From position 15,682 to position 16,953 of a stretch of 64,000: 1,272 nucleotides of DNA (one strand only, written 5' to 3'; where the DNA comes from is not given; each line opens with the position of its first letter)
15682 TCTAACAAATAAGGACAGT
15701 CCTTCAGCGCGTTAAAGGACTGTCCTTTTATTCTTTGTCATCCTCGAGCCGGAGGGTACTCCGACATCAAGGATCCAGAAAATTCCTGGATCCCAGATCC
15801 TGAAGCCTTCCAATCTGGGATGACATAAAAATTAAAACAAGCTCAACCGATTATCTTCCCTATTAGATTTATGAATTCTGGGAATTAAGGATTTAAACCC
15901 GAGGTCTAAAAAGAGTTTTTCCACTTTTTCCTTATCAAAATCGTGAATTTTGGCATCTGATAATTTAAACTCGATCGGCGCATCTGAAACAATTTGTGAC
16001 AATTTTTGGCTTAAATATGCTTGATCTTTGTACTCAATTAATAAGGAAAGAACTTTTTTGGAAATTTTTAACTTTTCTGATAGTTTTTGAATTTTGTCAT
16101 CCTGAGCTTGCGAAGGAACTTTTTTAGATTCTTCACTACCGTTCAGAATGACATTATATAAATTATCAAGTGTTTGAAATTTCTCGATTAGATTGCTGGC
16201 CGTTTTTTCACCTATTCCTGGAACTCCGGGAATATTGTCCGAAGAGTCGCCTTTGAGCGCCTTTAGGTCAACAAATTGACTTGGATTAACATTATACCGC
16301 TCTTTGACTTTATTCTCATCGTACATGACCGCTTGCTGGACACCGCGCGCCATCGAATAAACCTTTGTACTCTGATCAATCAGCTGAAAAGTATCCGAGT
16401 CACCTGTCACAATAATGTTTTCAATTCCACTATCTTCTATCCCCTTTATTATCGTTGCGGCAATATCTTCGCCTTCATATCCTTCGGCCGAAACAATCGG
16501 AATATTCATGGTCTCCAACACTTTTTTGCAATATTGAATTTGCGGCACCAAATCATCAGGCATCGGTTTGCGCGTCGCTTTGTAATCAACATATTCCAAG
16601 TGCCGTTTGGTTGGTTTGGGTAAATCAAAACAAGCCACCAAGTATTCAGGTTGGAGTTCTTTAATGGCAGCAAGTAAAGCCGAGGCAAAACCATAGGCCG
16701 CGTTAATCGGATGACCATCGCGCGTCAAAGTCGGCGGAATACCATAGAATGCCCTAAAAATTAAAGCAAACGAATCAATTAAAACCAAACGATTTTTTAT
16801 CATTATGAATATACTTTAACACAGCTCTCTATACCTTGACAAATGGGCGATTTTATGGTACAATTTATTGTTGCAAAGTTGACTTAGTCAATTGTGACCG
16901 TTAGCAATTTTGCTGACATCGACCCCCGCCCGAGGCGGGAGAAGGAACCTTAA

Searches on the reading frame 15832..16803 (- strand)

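Call 5: search_protein_families(library=pfam, proteins=[window:15832-16803:-])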
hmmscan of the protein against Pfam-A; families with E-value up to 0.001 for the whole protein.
window:15832-16803:- (323 aa): 3 families
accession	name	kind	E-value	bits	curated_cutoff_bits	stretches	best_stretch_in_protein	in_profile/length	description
PF02739.22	5_3_exonuc_N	-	7.4e-50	169.3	34.3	1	5-170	1-163/164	5'-3' exonuclease, N-terminal resolvase-like domain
PF01367.25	5_3_exonuc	-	2.3e-29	102.2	40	1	172-292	1-97/97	5'-3' exonuclease, C-terminal SAM fold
PF12826.13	HHH_2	-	0.0006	20.4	27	0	193-217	7-31/64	Helix-hairpin-helix motif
